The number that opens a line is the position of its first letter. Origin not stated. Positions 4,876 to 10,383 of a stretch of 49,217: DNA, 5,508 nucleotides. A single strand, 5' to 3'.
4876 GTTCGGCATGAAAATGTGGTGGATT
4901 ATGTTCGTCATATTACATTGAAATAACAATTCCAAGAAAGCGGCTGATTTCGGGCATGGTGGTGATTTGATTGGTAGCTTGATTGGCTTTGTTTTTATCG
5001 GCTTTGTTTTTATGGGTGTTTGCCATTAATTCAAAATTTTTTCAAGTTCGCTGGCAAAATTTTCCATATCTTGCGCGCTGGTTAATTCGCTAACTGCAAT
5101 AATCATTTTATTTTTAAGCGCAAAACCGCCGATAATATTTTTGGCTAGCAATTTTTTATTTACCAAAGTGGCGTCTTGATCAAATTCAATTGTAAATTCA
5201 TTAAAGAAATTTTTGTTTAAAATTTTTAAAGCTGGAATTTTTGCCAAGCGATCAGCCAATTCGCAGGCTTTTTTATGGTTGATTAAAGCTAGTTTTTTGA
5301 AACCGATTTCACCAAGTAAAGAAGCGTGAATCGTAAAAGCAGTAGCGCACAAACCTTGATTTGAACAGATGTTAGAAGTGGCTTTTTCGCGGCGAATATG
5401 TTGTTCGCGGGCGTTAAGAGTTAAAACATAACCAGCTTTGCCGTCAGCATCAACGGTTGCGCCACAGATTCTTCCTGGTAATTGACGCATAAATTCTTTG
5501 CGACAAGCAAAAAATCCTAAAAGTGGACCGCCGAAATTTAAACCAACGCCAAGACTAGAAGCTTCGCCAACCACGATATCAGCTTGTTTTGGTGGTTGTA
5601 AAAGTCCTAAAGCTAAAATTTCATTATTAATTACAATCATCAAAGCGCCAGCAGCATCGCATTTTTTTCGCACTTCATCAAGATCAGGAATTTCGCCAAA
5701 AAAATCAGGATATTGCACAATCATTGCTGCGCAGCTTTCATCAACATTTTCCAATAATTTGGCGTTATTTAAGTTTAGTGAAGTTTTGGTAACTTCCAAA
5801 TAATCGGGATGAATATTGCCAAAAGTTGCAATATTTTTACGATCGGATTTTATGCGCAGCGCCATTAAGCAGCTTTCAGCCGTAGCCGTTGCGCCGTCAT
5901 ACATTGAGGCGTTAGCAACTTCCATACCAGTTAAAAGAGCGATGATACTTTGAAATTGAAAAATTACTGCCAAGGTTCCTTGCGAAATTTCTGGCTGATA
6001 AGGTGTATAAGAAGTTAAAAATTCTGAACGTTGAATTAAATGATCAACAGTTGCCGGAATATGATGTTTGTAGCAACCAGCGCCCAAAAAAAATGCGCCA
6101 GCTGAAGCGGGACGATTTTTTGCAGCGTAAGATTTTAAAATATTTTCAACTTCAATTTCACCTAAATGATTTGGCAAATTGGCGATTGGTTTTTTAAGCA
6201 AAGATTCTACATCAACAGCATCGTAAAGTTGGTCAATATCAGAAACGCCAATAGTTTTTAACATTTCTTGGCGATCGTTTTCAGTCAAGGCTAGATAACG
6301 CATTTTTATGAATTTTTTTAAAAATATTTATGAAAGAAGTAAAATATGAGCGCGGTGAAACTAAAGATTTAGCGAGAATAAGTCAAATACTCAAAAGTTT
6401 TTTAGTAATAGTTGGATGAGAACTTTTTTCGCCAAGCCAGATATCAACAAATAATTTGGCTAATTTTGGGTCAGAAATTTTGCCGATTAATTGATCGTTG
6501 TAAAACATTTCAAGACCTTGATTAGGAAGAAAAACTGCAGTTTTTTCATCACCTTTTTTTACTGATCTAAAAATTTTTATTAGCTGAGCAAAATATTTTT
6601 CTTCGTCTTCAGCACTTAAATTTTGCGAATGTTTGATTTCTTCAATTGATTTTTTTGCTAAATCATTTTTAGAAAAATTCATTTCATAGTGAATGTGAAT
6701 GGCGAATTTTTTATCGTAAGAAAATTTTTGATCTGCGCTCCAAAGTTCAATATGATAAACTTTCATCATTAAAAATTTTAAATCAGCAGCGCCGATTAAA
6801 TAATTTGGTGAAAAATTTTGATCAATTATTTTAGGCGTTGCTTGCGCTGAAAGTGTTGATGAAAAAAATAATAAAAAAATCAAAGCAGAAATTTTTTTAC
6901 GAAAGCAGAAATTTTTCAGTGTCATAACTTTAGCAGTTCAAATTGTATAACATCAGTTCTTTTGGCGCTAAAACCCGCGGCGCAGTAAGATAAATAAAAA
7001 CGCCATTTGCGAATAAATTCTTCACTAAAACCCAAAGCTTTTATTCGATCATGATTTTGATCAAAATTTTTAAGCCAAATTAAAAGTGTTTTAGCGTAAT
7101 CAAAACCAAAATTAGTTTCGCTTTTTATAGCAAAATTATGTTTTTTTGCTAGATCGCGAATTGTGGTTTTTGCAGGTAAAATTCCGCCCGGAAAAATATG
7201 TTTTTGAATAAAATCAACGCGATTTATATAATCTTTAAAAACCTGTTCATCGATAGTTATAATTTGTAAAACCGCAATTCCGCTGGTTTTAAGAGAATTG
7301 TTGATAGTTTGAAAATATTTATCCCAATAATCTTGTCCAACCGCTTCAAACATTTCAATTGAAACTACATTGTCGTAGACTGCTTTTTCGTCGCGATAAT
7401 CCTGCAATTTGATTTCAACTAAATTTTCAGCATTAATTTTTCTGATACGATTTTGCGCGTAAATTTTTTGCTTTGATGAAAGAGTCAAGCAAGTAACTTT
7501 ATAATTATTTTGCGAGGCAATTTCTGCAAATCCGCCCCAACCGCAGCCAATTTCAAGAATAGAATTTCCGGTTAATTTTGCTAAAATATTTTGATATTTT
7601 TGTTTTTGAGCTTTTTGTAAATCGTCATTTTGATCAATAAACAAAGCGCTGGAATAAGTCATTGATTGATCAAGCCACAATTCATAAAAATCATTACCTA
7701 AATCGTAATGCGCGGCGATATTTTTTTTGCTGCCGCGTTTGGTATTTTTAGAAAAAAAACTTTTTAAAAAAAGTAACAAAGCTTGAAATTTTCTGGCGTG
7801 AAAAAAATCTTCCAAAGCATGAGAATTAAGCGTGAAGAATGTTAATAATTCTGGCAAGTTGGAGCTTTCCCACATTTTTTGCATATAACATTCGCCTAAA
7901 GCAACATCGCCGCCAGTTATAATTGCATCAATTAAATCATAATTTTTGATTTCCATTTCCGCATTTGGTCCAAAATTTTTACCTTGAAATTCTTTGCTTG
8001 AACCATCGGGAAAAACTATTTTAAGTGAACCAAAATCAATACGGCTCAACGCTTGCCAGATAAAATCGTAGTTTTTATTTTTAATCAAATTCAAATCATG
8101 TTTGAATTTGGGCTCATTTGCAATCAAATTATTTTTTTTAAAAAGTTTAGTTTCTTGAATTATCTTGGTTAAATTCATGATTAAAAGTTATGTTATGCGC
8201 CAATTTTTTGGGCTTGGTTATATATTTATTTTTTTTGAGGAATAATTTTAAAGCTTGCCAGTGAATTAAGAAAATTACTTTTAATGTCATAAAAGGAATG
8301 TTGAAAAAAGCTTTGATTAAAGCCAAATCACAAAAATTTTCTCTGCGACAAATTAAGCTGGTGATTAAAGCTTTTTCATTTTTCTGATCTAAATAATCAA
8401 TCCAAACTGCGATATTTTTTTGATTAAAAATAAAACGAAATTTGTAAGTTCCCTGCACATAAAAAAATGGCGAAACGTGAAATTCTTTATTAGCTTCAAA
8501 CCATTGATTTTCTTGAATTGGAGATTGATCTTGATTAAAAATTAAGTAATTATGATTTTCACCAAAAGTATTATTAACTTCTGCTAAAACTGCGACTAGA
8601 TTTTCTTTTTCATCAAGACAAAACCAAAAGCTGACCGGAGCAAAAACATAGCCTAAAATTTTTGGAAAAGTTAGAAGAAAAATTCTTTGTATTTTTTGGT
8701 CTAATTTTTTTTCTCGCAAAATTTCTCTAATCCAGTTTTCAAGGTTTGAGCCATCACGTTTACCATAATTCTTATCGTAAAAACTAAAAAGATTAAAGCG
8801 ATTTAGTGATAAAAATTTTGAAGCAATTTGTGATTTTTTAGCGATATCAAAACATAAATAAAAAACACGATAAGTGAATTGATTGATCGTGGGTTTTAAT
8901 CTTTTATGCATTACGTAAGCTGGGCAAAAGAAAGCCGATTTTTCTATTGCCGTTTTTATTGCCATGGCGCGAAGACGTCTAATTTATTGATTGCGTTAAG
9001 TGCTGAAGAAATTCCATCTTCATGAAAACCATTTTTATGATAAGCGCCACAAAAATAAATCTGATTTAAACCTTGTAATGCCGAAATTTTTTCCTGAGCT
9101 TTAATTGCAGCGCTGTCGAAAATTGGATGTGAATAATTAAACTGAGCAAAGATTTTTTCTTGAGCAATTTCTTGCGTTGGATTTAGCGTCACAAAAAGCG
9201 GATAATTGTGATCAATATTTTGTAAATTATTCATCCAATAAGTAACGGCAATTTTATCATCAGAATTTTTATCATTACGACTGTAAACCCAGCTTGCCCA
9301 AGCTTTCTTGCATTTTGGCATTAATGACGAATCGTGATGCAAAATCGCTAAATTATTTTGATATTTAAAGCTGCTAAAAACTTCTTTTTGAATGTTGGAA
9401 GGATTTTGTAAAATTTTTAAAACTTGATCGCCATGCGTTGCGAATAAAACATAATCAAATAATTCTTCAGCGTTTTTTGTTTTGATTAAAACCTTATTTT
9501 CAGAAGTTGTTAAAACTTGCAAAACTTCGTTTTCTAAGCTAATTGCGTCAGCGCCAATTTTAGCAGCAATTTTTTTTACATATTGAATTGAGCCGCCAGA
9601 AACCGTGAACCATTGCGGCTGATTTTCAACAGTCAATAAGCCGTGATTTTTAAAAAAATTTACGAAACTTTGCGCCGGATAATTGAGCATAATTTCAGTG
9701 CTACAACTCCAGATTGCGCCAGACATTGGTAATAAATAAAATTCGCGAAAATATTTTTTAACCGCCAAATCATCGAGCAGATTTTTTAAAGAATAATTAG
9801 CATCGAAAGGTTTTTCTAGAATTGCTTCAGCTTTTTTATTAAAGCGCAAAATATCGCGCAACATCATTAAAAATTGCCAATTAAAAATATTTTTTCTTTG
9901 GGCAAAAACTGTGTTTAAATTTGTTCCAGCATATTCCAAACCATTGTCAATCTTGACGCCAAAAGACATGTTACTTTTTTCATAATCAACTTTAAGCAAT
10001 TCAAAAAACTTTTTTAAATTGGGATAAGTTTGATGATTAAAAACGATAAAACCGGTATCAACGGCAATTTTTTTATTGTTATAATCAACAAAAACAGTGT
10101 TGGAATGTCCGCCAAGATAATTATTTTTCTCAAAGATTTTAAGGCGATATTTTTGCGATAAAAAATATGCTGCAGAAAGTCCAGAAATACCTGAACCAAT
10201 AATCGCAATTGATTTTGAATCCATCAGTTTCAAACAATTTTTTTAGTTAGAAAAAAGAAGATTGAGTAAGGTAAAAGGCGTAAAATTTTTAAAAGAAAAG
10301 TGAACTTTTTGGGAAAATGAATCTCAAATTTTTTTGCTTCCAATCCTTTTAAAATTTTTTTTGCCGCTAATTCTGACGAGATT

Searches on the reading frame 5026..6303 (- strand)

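Call 83: search_protein_families(library=pfam, proteins=[window:5026-6303:-], max_evalue=0.0001)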
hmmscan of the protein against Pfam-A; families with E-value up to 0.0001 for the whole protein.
window:5026-6303:- (425 aa): 1 family
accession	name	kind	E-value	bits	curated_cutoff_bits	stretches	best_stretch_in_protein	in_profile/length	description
PF02347.22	GDC-P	-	1.1e-111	374.2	26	1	1-417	1-426/429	Glycine cleavage system P-protein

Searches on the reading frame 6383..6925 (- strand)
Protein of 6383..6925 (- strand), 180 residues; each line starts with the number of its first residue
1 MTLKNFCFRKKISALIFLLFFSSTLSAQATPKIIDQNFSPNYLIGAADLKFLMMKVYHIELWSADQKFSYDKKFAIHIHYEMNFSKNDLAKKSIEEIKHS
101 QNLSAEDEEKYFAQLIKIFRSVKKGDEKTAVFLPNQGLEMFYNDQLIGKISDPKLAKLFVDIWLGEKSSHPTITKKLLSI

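Call 83: search_protein_families(library=pfam, proteins=[window:6383-6925:-], max_evalue=0.0001)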
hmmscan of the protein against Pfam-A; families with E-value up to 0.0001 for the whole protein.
window:6383-6925:- (180 aa): 1 family
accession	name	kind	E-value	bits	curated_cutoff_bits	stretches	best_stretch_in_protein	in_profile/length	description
PF16036.10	Chalcone_3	-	1.7e-13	51.4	27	1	50-178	29-164/165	Chalcone isomerase-like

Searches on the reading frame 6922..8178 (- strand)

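Call 83: search_protein_families(library=pfam, proteins=[window:6922-8178:-], max_evalue=0.0001)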
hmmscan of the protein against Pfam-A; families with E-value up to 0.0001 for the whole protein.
window:6922-8178:- (418 aa): 5 families
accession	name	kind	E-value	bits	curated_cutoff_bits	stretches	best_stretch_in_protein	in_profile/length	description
PF02353.26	CMAS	-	7.3e-78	262.1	27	1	148-413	4-273/273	Mycolic acid cyclopropane synthetase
PF13489.12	Methyltransf_23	-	1.1e-10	41.9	27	1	193-351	11-161/164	Methyltransferase domain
PF13649.12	Methyltransf_25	-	9.7e-10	39.4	27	1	207-300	1-97/97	Methyltransferase domain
PF08241.18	Methyltransf_11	-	3.4e-09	37.7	21.2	1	208-303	1-94/95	Methyltransferase domain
PF08242.18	Methyltransf_12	-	9.3e-09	36.3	30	1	208-301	1-97/98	Methyltransferase domain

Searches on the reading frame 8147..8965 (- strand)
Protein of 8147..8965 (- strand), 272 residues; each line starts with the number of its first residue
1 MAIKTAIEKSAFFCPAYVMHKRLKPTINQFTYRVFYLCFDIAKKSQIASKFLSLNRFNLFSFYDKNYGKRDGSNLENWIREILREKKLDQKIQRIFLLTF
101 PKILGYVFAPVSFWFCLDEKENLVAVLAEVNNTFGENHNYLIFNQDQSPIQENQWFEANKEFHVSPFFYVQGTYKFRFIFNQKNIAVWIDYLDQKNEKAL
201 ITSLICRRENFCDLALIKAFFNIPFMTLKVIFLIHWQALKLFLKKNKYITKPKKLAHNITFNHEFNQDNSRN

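Call 83: search_protein_families(library=pfam, proteins=[window:8147-8965:-], max_evalue=0.0001)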
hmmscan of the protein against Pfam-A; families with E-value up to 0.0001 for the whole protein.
window:8147-8965:- (272 aa): 1 family
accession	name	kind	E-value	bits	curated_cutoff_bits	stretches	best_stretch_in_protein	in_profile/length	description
PF07103.16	DUF1365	-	8e-74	248.7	25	1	15-253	3-234/235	Protein of unknown function (DUF1365)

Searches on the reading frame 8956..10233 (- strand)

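Call 83: search_protein_families(library=pfam, proteins=[window:8956-10233:-], max_evalue=0.0001)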
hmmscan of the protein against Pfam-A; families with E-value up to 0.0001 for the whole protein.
window:8956-10233:- (425 aa): 4 families
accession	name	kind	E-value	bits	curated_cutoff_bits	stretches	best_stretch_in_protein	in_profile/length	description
PF01593.30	Amino_oxidase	-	1.5e-15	57.9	19.8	1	16-284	1-271/443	Flavin containing amine oxidoreductase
PF13450.12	NAD_binding_8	-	1.6e-14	54.3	21.9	1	11-78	1-66/68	NAD(P)-binding Rossmann-like domain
PF03486.20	HI0933_like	-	2.2e-05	24.5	50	0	181-269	73-165/244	HI0933-like protein Rossmann domain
PF01266.30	DAO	-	5.4e-05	23.3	27.9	1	9-44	2-39/353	FAD dependent oxidoreductase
